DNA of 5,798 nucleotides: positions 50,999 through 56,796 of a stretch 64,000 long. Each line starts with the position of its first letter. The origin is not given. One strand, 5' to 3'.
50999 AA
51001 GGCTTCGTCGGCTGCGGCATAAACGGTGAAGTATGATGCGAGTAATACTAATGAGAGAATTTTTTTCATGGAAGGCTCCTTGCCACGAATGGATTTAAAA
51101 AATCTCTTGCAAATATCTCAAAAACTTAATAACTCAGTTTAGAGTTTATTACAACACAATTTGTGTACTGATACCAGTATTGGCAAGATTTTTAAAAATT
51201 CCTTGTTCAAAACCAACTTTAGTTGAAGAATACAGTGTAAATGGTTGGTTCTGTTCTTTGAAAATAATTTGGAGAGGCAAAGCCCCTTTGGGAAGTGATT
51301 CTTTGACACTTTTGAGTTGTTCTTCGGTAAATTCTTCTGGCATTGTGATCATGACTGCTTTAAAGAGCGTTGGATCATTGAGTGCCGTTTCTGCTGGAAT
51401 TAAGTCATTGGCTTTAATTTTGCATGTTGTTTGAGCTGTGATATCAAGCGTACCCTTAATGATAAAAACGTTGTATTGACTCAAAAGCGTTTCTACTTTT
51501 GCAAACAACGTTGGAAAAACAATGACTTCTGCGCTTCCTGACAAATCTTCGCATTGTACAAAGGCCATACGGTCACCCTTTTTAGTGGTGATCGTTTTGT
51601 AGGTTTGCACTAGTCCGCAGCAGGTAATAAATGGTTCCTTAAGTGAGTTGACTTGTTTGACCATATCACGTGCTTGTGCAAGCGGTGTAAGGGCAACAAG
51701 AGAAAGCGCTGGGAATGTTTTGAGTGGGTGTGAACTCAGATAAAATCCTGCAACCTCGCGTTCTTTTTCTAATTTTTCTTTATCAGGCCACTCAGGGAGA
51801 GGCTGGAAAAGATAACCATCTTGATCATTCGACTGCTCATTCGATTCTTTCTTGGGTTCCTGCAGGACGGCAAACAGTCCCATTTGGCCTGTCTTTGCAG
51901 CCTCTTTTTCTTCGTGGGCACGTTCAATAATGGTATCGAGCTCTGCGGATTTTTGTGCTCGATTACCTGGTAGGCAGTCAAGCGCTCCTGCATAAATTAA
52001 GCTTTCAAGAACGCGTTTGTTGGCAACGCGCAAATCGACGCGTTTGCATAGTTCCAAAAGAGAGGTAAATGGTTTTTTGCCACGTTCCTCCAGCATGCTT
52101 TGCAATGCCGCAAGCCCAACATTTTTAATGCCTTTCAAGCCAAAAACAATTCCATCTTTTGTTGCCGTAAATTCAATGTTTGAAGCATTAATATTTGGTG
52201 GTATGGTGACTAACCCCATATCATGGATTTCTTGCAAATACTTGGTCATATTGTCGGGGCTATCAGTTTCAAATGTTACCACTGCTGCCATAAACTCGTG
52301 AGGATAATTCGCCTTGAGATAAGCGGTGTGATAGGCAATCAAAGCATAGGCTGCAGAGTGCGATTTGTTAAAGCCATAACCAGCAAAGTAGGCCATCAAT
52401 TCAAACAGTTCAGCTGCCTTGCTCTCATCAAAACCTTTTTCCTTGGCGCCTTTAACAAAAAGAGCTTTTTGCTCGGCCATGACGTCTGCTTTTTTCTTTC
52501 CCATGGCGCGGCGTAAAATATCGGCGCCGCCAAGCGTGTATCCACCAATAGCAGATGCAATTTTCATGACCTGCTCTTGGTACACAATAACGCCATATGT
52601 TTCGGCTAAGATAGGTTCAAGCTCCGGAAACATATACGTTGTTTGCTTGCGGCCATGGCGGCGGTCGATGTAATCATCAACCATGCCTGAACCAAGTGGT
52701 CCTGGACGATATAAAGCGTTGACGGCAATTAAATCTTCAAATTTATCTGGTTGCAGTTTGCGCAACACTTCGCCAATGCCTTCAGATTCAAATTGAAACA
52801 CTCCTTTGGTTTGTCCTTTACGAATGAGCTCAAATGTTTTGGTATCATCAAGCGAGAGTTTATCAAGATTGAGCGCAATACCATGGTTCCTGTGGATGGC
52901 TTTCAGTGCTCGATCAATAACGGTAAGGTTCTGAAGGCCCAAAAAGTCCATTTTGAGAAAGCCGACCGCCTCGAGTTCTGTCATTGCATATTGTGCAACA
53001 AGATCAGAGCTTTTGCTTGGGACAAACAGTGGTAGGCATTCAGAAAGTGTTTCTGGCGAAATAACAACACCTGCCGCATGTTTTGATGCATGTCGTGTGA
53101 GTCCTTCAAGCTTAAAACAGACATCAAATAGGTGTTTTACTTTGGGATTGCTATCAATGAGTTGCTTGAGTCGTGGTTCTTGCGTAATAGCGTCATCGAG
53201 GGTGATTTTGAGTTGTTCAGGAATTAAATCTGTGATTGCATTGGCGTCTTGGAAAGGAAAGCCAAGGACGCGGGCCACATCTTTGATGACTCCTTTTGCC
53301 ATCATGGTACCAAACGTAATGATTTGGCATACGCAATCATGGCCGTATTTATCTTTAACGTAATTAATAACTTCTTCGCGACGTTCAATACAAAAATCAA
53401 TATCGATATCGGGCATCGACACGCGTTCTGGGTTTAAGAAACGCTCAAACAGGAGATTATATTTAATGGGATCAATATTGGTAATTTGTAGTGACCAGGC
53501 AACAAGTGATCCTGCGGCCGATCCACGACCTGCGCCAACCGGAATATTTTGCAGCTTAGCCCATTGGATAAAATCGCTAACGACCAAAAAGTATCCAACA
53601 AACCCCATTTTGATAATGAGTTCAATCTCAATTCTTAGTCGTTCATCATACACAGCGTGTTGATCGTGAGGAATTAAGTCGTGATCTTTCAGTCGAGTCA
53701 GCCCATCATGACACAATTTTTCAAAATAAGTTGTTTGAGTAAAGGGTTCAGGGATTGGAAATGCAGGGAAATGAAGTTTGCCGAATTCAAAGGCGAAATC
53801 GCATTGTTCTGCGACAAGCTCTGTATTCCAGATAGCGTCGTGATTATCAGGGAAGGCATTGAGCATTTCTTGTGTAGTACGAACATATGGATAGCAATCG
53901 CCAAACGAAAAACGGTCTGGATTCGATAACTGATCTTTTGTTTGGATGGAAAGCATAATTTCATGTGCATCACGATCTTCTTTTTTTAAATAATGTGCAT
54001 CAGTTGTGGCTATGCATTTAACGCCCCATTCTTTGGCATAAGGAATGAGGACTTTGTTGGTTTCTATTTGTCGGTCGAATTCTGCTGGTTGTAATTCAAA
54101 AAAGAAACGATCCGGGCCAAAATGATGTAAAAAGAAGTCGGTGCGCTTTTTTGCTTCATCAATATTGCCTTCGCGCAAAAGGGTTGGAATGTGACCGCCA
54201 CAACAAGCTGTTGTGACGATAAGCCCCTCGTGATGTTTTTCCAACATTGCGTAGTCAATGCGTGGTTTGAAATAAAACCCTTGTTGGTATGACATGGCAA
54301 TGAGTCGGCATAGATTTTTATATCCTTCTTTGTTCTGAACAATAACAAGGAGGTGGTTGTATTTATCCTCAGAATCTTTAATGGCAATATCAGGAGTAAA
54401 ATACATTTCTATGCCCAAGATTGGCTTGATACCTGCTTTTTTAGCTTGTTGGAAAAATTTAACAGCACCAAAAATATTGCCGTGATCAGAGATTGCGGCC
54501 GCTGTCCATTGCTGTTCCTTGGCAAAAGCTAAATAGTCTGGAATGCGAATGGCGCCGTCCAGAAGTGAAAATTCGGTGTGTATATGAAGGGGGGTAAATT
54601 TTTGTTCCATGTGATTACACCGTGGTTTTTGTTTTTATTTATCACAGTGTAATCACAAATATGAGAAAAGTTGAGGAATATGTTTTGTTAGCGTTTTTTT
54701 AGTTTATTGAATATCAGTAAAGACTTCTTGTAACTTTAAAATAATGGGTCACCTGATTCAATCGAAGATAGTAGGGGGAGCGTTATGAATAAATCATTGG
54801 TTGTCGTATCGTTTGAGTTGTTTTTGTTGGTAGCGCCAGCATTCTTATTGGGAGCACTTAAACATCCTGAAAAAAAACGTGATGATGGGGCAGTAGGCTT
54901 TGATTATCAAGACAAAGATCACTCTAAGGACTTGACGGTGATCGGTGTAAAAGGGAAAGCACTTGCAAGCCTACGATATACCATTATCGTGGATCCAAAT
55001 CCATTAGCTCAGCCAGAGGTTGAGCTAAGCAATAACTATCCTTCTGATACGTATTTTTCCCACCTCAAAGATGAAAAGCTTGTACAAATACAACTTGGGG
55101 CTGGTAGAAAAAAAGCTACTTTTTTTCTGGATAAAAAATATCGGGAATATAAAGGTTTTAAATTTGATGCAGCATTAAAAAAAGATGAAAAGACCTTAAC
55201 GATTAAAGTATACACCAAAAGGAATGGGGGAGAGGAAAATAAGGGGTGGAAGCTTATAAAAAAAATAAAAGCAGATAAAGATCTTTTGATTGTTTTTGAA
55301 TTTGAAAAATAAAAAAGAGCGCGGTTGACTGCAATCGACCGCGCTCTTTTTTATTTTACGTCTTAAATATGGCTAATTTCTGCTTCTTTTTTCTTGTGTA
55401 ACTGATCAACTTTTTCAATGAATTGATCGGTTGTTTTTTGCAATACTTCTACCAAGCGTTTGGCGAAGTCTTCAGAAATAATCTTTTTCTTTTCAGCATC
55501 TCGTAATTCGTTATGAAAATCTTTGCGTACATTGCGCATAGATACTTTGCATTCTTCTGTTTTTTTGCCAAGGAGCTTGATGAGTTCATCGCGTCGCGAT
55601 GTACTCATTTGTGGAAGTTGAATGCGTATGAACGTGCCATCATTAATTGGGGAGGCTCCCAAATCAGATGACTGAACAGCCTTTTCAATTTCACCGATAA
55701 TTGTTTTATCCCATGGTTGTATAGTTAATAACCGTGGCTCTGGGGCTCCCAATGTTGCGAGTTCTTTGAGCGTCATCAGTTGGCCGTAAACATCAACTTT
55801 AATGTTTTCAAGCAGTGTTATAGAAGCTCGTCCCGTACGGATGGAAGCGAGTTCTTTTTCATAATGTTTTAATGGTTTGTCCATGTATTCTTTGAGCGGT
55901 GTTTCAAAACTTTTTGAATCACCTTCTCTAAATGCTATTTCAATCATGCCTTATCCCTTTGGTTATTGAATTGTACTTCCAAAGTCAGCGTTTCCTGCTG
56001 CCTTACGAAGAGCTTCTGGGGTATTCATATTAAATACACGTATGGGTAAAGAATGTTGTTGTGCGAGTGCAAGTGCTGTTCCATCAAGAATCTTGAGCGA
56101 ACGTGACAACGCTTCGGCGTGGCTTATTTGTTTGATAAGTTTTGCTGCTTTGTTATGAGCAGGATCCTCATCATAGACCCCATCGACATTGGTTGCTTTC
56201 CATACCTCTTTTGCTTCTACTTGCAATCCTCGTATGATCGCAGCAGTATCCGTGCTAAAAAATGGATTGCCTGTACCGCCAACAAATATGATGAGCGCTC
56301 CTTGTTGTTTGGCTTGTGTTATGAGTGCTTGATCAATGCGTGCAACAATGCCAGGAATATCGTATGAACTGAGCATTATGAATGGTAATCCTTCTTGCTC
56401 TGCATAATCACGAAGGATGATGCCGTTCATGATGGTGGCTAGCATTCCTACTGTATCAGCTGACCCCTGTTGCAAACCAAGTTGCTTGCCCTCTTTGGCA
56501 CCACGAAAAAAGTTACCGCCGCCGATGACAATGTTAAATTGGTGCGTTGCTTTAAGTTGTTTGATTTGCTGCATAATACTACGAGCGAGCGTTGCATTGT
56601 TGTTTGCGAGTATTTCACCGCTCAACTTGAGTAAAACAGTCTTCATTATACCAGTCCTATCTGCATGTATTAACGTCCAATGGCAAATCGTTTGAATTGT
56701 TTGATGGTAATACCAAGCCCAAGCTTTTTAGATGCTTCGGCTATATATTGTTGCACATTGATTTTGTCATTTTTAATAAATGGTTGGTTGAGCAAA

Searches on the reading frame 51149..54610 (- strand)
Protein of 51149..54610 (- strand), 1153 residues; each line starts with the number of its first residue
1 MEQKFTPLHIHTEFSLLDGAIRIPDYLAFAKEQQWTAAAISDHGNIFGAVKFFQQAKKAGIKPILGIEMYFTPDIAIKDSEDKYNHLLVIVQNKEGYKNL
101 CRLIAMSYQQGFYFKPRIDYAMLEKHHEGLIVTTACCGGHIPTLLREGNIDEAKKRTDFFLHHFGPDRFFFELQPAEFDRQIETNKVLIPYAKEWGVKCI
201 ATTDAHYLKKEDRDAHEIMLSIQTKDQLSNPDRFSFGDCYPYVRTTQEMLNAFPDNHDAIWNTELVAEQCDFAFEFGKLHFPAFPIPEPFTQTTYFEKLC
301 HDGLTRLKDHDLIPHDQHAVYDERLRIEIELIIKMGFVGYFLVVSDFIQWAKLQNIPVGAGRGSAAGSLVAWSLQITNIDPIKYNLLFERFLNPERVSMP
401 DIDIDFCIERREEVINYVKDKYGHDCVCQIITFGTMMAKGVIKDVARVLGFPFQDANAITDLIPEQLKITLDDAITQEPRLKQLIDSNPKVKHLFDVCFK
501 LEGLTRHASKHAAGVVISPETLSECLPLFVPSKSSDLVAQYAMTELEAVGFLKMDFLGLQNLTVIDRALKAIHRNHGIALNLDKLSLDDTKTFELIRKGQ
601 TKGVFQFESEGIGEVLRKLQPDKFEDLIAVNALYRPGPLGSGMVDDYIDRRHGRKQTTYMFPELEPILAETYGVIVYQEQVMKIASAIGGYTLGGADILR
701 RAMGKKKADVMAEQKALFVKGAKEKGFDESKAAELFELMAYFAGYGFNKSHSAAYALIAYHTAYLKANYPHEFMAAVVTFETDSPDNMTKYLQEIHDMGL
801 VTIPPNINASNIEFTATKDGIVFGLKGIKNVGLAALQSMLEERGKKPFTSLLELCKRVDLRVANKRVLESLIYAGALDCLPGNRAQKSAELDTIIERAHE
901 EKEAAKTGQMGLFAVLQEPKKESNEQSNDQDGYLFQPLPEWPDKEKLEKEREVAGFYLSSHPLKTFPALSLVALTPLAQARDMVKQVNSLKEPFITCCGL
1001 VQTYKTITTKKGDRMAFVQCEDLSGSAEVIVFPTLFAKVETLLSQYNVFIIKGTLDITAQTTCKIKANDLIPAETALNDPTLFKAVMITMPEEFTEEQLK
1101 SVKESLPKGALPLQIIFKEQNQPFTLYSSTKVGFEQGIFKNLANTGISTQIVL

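Call 11: find_related_loci(query=window:51149-54610:-, collection=genome_contigs, flank=10000)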
Query window:51149-54610:- (1153 aa) in genome_contigs; peptide patterns used: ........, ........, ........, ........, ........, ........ (x = any residue, [..] = any of these).
600 stretches matched a pattern (row limit reached: there are more); 598 encode a relative of the query (tblastn E <= 1e-3); the best 80 are kept; 80 distinct loci.
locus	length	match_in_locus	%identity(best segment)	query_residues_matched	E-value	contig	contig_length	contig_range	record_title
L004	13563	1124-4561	71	3-1153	0e+0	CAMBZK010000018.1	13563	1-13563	MAG: candidate division TM6 bacterium UASB124 isolate LH-02apr19-240 genome assembly, contig: LH-02apr19-C10239, whole g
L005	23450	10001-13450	67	1-1153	0e+0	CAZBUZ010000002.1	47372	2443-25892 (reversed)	MAG TPA_asm: uncultured Pseudomonadota bacterium isolate SRP239243_co1_192 genome assembly, contig: NODE_908_length_4737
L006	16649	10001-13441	64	3-1153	0e+0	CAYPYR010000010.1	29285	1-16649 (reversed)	MAG TPA_asm: uncultured Pseudomonadota bacterium isolate SRP302447_co1_64 genome assembly, contig: NODE_4316_length_2928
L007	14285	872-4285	62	1-1147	0e+0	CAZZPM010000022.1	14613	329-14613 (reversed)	MAG TPA_asm: uncultured Pseudomonadota bacterium isolate SRP219642_co8_77 genome assembly, contig: NODE_5927_length_1461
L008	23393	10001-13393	70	1-1133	0e+0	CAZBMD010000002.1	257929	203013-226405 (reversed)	MAG TPA_asm: uncultured Pseudomonadota bacterium isolate SRP286056_co2_83 genome assembly, contig: NODE_27_length_257929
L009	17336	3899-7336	60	1-1153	0e+0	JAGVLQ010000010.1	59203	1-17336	MAG: Candidatus Babeliales bacterium isolate SW_22 c_000000037552, whole genome shotgun sequence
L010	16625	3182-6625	60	5-1153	0e+0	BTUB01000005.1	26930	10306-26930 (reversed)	MAG: Candidatus Babeliales bacterium AMX-MBFR-12 DNA, sequence005, whole genome shotgun sequence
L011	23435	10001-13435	60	1-1153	0e+0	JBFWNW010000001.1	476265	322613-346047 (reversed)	MAG: Candidatus Babeliales bacterium isolate CA_2019_TPBF_121 NODE_147_length_476265_cov_8.371577_TPBF, whole genome sho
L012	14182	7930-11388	60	1-1153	0e+0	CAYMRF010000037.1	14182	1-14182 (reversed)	MAG TPA_asm: uncultured Pseudomonadota bacterium isolate SRP262948_co1_58 genome assembly, contig: NODE_4242_length_1418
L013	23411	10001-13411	59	1-1151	0e+0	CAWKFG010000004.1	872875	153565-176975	MAG: uncultured bacterium isolate MFD09206.bin.2.34 genome assembly, contig: contig_9159, whole genome shotgun sequence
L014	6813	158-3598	59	1-1153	0e+0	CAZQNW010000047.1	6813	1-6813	MAG TPA_asm: uncultured Pseudomonadota bacterium isolate binchicken_co190_25 genome assembly, contig: NODE_17317_length_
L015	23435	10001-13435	64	1-1147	0e+0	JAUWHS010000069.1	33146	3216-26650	MAG: bacterium isolate CSMAG_2274 CSMAG_2274_k141_161180_length_33146_cov_18.0000, whole genome shotgun sequence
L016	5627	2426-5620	61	2-1074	0e+0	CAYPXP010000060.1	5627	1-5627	MAG TPA_asm: uncultured Pseudomonadota bacterium isolate SRP178699_co1_193 genome assembly, contig: NODE_21238_length_56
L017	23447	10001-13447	58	1-1153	0e+0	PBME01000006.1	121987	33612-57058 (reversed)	MAG: Epsilonproteobacteria bacterium isolate SP22 153059, whole genome shotgun sequence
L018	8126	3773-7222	59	2-1153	0e+0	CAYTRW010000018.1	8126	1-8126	MAG TPA_asm: uncultured Pseudomonadota bacterium isolate SRP257259_co1_342 genome assembly, contig: NODE_14271_length_81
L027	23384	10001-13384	72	1-1132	0e+0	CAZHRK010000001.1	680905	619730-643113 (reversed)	MAG TPA_asm: uncultured Pseudomonadota bacterium isolate SRP292972_co3_70 genome assembly, contig: NODE_8_length_680905_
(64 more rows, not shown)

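Call 36: search_protein_families(library=pfam, proteins=[L027:18000-19370:-, L027:17176-17976:-, L027:16410-17138:-, L027:15135-16319:-, L004:8606-9931:+, L004:9954-10889:+, L004:10939-11517:+, L004:11610-12707:+, L027:19872-22508:+, L027:14558-15124:+], max_evalue=0.1)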
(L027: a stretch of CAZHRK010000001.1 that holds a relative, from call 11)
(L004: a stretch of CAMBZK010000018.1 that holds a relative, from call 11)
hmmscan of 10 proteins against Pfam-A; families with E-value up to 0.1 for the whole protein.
L027:18000-19370:- (456 aa): 0 families

L027:17176-17976:- (266 aa): 0 families

L027:16410-17138:- (242 aa): 1 family
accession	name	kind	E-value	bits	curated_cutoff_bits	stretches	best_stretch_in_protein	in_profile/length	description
PF07848.18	PaaX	-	0.047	14.4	24.8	1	153-192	10-49/70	PaaX-like protein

L027:15135-16319:- (394 aa): 1 family
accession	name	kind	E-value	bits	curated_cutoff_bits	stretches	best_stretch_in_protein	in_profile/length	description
PF13448.11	DUF4114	-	0.046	15.1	27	1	207-270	23-82/85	Domain of unknown function (DUF4114)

L004:8606-9931:+ (441 aa): 0 families

L004:9954-10889:+ (311 aa): 1 family
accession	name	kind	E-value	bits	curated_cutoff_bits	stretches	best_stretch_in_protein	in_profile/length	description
PF12683.13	DUF3798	-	0.02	14.8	24.6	0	84-148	201-265/271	Protein of unknown function (DUF3798)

L004:10939-11517:+ (192 aa): 1 family
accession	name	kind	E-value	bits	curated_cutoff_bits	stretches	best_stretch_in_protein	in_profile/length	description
PF12729.13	4HB_MCP_1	-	0.06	13.3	27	0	10-165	8-160/181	Four helix bundle sensory module for signal transduction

L004:11610-12707:+ (365 aa): 1 family
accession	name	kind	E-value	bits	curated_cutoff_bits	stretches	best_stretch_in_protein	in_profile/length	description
PF12852.13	Cupin_6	-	0.096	12.9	26.7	0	69-136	101-163/183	Cupin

L027:19872-22508:+ (878 aa): 0 families

L027:14558-15124:+ (188 aa): 0 families

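Call 63: search_solved_structures(query=A8, max_evalue=1)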
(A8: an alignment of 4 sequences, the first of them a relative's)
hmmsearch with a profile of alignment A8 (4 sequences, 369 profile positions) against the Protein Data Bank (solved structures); distinct sequences matched with E-value up to 1: 0.

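Call 64: search_solved_structures(query=A6, max_evalue=1)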
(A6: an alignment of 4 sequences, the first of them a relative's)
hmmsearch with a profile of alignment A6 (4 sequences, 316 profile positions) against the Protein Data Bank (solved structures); distinct sequences matched with E-value up to 1: 1.
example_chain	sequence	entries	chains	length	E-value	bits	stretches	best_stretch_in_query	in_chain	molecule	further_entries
6zpj_A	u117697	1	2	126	0.86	12.1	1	22-72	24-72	Leishmania mexicana KKT4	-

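Call 95: search_protein_families(library=pfam, alignment_id=A7, max_evalue=1)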
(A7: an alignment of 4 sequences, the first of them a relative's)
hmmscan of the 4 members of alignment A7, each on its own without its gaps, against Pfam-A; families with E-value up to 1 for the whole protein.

A. member 1, L004:10939-11517:+ (192 aa): 1 family
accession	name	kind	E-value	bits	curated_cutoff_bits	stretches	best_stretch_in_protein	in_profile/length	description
PF12729.13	4HB_MCP_1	-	0.06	13.3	27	1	10-165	8-160/181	Four helix bundle sensory module for signal transduction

B. families by the number of members that match (of 4 scanned): 11 families
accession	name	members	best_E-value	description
PF02885.22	Glycos_trans_3N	1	0.031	Glycosyl transferase family, helical bundle domain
PF08269.17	dCache_2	1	0.033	Cache domain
PF04472.17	SepF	1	0.041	Cell division protein SepF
PF04201.20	TPD52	1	0.05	Tumour protein D52 family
PF12729.13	4HB_MCP_1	1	0.06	Four helix bundle sensory module for signal transduction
PF12762.13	DDE_Tnp_IS1595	1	0.067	ISXO2-like transposase domain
PF00438.25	S-AdoMet_synt_N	1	0.068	S-adenosylmethionine synthetase, N-terminal domain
PF10909.13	DUF2682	1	0.089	Protein of unknown function (DUF2682)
PF18075.7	FtsX_ECD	1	0.12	FtsX extracellular domain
PF01873.23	eIF-5_eIF-2B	1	0.22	Domain found in IF2B/IF5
PF12985.13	DUF3869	1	0.4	Domain of unknown function (DUF3869)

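Call 96: search_protein_families(library=pfam, alignment_id=A6, max_evalue=1)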
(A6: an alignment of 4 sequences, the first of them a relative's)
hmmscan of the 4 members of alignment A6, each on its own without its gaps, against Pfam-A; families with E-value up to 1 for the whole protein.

A. member 1, L004:9954-10889:+ (311 aa): 2 families
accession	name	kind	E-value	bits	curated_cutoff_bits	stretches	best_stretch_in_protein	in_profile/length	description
PF12683.13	DUF3798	-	0.02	14.8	24.6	1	84-148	201-265/271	Protein of unknown function (DUF3798)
PF03401.19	TctC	-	0.1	12.5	27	1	21-65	66-110/274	Tripartite tricarboxylate transporter family receptor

B. families by the number of members that match (of 4 scanned): 4 families
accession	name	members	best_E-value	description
PF12683.13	DUF3798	1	0.02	Protein of unknown function (DUF3798)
PF11574.13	Rpf1_C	1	0.05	Resuscitation-promoting factor Rpf1, C-terminal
PF03401.19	TctC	1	0.1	Tripartite tricarboxylate transporter family receptor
PF16209.10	PhoLip_ATPase_N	1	0.87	Phospholipid-translocating ATPase N-terminal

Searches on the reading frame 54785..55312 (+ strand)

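Call 8: search_protein_families(library=ncbifam, proteins=[window:54785-55312:+], max_evalue=0.01)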
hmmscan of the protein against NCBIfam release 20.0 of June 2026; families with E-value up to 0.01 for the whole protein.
window:54785-55312:+ (175 aa): 1 family
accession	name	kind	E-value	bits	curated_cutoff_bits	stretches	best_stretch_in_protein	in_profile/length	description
TIGR02251.1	HIF-SF_euk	subfamily_domain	0.0055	16.5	139.15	1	43-102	99-151/168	dullard-like phosphatase domain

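Call 46: search_protein_families(library=pfam, proteins=[window:54785-55312:+], max_evalue=0.001)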
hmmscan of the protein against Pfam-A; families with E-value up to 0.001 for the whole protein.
window:54785-55312:+ (175 aa): 0 families

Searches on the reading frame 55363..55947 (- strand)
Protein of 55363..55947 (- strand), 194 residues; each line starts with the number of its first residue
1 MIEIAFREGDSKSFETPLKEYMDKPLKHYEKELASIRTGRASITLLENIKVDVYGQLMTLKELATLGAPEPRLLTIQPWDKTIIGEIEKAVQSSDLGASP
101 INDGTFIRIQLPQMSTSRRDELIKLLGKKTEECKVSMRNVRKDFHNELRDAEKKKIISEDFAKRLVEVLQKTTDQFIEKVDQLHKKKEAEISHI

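Call 46: search_protein_families(library=pfam, proteins=[window:55363-55947:-], max_evalue=0.001)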
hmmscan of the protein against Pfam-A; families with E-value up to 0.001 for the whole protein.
window:55363-55947:- (194 aa): 1 family
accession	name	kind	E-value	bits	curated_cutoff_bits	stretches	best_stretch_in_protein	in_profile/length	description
PF01765.24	RRF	-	7.8e-56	188.9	29.7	1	30-191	2-163/164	Ribosome recycling factor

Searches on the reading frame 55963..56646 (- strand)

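Call 46: search_protein_families(library=pfam, proteins=[window:55963-56646:-], max_evalue=0.001)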
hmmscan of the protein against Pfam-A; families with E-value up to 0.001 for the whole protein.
window:55963-56646:- (227 aa): 1 family
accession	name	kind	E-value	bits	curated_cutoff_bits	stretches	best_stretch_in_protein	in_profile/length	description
PF00696.33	AA_kinase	-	2.8e-31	109.5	24.9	1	2-206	1-234/234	Amino acid kinase family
